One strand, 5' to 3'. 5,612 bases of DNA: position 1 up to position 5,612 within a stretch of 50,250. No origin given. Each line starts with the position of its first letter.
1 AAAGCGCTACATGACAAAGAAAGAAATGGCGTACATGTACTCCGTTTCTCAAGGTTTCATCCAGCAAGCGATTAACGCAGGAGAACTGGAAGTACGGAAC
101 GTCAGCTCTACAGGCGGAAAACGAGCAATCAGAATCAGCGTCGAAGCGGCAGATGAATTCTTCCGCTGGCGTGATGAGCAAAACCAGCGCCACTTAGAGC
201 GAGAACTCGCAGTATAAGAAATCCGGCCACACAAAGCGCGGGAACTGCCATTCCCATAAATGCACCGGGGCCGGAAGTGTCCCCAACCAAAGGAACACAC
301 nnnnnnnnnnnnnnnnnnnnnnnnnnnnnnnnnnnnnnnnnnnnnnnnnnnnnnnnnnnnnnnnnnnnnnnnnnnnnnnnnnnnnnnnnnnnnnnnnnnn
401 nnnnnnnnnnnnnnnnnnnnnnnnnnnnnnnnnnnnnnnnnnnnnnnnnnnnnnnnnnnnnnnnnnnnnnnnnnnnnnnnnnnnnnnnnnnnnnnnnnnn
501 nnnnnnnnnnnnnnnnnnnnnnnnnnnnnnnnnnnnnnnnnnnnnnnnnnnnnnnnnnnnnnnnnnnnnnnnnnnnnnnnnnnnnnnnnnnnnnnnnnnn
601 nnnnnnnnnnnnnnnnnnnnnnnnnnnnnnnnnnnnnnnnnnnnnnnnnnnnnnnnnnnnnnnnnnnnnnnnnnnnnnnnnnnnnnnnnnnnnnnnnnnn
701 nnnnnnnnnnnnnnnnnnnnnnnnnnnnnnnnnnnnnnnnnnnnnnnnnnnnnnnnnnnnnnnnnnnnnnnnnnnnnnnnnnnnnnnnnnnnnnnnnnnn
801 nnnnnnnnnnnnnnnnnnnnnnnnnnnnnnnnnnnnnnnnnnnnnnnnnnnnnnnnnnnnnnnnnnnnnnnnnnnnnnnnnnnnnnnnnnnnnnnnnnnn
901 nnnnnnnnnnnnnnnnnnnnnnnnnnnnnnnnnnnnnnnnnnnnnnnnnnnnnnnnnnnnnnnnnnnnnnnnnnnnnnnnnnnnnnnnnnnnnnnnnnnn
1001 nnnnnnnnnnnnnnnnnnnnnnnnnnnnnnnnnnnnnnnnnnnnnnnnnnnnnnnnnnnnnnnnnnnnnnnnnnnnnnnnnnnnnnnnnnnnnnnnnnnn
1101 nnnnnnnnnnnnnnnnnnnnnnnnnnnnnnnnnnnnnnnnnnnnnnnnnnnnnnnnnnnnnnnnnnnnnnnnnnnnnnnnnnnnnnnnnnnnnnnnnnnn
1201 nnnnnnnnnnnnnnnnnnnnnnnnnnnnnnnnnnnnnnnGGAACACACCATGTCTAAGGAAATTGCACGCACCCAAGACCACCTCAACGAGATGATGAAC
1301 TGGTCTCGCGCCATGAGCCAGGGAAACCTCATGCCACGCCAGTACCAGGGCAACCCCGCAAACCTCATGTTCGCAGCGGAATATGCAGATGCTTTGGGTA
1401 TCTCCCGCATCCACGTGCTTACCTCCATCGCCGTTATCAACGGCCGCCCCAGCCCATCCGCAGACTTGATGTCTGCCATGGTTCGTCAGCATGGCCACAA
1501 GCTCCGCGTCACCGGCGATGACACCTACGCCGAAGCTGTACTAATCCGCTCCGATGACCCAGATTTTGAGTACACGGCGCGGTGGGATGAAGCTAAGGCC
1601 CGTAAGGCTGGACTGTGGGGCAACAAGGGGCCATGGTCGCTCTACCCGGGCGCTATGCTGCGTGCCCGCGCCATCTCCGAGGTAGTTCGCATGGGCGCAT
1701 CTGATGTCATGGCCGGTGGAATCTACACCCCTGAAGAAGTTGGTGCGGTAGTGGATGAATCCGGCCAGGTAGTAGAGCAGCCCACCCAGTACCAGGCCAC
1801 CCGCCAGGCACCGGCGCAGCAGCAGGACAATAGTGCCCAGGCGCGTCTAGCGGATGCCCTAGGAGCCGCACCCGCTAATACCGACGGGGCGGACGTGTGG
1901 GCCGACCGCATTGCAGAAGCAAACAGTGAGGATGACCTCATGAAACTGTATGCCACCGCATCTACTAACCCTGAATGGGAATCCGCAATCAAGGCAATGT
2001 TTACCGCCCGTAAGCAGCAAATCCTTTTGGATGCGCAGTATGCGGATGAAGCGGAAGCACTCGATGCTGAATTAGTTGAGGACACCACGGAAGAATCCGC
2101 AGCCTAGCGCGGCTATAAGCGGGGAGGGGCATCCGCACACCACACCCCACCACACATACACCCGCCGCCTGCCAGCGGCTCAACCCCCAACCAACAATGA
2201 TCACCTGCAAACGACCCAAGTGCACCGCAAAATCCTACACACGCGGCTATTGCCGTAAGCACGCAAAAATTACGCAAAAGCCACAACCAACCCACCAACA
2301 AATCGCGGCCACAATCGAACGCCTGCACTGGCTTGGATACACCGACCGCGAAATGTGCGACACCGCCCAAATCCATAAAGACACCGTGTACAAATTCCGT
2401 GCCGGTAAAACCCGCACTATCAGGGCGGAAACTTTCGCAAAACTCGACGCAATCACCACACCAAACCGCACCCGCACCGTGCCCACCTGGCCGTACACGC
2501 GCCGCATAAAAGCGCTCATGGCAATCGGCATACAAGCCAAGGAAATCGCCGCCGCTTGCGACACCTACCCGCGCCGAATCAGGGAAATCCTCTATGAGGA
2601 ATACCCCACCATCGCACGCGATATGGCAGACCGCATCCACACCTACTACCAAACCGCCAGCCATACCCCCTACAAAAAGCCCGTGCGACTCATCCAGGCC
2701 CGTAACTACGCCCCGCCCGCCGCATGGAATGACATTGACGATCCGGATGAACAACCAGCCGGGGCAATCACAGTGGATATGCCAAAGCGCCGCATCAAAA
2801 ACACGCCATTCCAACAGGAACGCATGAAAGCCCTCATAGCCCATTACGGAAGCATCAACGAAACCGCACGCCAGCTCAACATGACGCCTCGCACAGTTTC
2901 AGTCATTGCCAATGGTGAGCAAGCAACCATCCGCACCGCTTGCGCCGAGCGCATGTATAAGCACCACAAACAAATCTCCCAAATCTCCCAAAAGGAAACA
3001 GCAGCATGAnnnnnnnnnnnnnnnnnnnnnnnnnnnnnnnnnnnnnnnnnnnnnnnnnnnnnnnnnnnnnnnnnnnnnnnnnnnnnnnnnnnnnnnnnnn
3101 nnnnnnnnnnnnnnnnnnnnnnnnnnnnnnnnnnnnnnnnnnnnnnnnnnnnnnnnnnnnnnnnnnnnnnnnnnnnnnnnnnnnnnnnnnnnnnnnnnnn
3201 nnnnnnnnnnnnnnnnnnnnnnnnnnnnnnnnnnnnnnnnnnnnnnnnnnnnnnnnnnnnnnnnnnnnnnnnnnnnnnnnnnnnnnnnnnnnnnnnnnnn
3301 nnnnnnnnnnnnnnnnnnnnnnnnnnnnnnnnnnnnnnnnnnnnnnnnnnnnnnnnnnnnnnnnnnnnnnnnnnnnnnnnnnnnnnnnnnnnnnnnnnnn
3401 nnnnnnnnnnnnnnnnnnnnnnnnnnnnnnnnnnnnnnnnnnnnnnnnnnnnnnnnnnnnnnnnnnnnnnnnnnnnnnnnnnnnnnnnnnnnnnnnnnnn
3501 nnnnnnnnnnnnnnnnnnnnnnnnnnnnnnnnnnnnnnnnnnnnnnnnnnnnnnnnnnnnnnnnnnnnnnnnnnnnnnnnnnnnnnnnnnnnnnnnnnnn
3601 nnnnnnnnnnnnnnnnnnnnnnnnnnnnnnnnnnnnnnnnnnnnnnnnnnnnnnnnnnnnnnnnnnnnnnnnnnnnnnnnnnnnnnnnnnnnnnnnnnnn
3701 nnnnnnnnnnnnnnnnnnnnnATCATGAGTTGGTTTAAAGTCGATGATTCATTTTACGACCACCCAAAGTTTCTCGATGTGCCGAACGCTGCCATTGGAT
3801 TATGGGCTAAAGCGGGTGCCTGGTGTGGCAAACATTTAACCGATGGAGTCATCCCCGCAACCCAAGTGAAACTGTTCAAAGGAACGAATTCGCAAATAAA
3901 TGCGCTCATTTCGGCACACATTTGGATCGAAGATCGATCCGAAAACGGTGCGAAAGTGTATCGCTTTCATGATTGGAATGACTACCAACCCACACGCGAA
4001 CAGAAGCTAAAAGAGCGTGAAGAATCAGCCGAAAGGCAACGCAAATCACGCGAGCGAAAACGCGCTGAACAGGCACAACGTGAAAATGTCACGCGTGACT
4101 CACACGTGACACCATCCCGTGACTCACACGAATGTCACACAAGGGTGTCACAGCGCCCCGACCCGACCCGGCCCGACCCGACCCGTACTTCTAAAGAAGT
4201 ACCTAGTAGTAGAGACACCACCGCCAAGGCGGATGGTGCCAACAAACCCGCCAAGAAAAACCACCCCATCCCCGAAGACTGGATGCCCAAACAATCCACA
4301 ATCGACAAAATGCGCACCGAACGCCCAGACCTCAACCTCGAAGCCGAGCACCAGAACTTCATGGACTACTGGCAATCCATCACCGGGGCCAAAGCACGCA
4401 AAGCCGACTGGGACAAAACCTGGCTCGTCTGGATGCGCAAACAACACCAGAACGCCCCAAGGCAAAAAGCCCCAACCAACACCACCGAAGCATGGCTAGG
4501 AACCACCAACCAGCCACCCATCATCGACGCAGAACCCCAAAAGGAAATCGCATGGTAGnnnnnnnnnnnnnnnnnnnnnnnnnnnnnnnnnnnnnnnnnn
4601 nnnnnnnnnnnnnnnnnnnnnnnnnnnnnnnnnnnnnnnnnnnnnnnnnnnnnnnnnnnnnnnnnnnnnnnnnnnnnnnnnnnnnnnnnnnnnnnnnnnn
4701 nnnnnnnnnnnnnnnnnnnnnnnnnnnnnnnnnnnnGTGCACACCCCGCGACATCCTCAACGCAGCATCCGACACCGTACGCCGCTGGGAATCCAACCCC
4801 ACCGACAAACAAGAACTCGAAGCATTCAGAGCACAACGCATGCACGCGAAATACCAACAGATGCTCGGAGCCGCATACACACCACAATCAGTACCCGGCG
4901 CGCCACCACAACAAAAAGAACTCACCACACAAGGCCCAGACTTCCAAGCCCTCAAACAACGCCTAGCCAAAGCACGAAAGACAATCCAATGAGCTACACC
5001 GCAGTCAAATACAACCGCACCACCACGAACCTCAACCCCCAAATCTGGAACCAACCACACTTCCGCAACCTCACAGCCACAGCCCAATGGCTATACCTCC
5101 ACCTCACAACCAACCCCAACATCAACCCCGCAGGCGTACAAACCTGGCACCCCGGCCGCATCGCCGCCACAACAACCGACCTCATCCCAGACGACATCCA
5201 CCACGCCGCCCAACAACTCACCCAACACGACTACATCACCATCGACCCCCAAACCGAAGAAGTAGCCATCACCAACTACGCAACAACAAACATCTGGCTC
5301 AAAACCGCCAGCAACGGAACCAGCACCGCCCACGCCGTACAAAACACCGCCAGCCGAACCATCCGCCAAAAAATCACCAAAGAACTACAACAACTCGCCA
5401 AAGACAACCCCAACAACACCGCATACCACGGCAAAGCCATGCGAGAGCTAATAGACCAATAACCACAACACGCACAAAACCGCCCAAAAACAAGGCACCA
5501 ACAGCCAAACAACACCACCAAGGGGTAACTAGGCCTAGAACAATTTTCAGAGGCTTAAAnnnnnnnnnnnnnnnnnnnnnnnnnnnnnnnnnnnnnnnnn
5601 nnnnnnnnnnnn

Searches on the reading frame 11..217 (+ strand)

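Call 117: search_protein_families(library=pfam, proteins=[window:11-217:+], max_evalue=0.01)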
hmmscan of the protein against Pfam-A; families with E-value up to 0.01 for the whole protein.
window:11-217:+ (68 aa): 1 family
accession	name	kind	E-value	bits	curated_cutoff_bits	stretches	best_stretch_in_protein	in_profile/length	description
PF12728.13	HTH_17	-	0.0017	19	27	1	1-51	2-47/51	Helix-turn-helix domain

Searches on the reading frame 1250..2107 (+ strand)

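Call 96: search_protein_families(library=phrogs, proteins=[window:1250-2107:+], max_evalue=0.0001)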
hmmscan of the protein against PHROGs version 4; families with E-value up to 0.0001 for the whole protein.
window:1250-2107:+ (285 aa): 4 families
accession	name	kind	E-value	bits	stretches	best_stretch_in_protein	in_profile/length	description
phrog_561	-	DNA, RNA and nucleotide metabolism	4.7e-52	179.2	1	8-270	298-565/633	RecT-like ssDNA annealing protein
phrog_4171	-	DNA, RNA and nucleotide metabolism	9e-17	62.7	1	5-270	33-324/392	RecT-like ssDNA annealing protein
phrog_252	-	DNA, RNA and nucleotide metabolism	3e-06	27.9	1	113-224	133-234/263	Bet-like ssDNA annealing protein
phrog_10056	-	DNA, RNA and nucleotide metabolism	2.1e-05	25.1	1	125-260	148-282/302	RecT-like ssDNA annealing protein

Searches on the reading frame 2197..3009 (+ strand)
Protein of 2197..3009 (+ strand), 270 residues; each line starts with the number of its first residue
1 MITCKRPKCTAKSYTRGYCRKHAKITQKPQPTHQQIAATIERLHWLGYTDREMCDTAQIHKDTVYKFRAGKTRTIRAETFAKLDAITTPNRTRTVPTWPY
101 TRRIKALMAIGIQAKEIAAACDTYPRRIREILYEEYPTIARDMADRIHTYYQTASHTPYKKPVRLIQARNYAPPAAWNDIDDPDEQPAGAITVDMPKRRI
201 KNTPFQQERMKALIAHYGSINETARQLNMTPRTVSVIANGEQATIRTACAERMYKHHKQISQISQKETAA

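Call 96: search_protein_families(library=phrogs, proteins=[window:2197-3009:+], max_evalue=0.0001)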
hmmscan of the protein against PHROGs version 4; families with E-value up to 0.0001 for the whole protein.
window:2197-3009:+ (270 aa): 1 family
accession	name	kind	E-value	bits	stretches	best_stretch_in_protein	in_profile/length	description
phrog_1590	-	unknown function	6.5e-24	85.7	1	3-245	13-277/281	-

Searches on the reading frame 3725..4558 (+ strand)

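Call 96: search_protein_families(library=phrogs, proteins=[window:3725-4558:+], max_evalue=0.0001)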
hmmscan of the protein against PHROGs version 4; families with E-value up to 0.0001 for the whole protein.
window:3725-4558:+ (277 aa): 6 families
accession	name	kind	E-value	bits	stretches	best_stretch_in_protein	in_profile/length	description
phrog_2447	-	DNA, RNA and nucleotide metabolism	4.2e-59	202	1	1-262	3-281/295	replication initiation protein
phrog_1882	-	unknown function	2.8e-32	113.6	1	1-158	1-130/259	-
phrog_30000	-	unknown function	1.3e-25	91.7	1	1-166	1-175/334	-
phrog_3926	-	DNA, RNA and nucleotide metabolism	1.6e-21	78.3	1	1-157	4-168/312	replication initiation protein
phrog_1408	-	DNA, RNA and nucleotide metabolism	2.1e-18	67.8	1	23-253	28-267/302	replication initiation protein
phrog_3992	-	DNA, RNA and nucleotide metabolism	7.6e-10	39.8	1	91-254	95-285/345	primosomal protein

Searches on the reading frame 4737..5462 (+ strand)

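Call 96: search_protein_families(library=phrogs, proteins=[window:4737-5462:+], max_evalue=0.0001)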
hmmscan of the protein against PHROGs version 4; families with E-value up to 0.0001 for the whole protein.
window:4737-5462:+ (241 aa): 4 families
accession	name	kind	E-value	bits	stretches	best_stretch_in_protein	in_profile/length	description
phrog_3171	-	DNA, RNA and nucleotide metabolism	2.1e-29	104.1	1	97-240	6-154/331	replication initiation protein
phrog_8064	-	DNA, RNA and nucleotide metabolism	4.7e-24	86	1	54-240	54-237/446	replication initiation protein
phrog_25711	-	unknown function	2.1e-08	35.5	1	94-234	4-141/164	-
phrog_1701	-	DNA, RNA and nucleotide metabolism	5e-06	27.5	1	99-186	7-94/323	DnaD-like helicase loader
